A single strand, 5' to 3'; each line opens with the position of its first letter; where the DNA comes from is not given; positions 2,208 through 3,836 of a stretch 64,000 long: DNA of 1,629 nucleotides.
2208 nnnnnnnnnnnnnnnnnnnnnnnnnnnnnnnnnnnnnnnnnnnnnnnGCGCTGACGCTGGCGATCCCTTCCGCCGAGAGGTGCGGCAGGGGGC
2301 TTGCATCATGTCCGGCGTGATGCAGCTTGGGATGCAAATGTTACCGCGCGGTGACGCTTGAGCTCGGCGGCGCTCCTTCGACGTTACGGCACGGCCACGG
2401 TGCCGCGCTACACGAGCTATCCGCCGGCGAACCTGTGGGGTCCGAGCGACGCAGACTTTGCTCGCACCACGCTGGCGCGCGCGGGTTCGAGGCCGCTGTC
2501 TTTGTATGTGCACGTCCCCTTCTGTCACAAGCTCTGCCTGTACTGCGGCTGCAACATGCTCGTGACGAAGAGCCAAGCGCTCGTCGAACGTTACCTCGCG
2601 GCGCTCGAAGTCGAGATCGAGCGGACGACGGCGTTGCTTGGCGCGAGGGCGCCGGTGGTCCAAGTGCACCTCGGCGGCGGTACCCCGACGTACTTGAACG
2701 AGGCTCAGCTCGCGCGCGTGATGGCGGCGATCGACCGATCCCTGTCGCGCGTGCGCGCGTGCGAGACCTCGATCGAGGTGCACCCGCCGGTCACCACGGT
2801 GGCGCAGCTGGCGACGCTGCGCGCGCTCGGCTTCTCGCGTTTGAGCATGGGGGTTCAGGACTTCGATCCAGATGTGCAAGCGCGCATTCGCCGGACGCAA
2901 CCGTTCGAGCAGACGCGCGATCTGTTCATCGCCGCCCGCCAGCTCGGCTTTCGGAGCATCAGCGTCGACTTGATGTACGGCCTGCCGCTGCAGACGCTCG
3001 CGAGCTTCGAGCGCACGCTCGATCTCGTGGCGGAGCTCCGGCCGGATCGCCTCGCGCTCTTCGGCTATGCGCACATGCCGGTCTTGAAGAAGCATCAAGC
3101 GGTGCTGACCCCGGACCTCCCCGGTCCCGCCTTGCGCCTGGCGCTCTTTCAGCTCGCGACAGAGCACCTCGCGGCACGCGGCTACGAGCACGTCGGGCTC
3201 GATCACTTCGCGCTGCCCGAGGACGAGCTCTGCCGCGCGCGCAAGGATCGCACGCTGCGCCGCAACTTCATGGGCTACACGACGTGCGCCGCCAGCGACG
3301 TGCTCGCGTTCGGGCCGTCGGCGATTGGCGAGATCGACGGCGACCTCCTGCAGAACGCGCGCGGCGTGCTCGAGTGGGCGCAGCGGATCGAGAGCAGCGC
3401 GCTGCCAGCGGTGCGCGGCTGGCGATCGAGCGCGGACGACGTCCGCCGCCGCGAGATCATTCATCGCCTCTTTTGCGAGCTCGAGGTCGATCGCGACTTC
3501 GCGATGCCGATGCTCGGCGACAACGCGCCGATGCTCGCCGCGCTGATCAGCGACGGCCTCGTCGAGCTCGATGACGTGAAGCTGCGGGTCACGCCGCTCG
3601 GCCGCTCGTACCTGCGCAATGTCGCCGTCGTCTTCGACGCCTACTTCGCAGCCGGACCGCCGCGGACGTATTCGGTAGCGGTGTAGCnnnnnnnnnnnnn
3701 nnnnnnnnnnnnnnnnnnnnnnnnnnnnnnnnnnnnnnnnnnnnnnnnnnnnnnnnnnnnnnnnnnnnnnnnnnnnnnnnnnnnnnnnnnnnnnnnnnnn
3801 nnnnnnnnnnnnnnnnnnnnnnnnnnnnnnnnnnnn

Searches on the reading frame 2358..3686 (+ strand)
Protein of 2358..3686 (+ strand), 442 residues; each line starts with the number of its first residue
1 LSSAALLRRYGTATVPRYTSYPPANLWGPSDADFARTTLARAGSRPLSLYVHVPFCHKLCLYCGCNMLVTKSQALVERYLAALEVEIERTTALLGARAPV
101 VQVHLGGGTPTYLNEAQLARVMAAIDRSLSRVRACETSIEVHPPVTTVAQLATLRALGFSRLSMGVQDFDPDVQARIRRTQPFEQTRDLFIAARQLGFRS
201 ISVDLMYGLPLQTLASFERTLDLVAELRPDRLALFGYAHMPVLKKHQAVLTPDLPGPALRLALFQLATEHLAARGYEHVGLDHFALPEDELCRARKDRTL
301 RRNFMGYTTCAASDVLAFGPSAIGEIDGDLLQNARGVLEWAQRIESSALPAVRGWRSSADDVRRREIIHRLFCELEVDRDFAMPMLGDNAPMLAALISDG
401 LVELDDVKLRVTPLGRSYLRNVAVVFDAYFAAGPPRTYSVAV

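Call 78: search_protein_families(library=pfam, proteins=[window:2358-3686:+], max_evalue=0.01)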
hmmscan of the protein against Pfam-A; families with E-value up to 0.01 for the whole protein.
window:2358-3686:+ (442 aa): 3 families
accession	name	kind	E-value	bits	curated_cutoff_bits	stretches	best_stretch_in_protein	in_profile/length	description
PF04055.27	Radical_SAM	-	1.6e-23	84.1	29.5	1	50-224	1-166/166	Radical SAM superfamily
PF06969.22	HemN_C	-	0.00047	20.6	24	1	390-416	39-65/67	HemN C-terminal domain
PF18470.6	Cas9_a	-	0.0031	17.6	26.9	1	327-416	96-180/221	Cas9 alpha-helical lobe domain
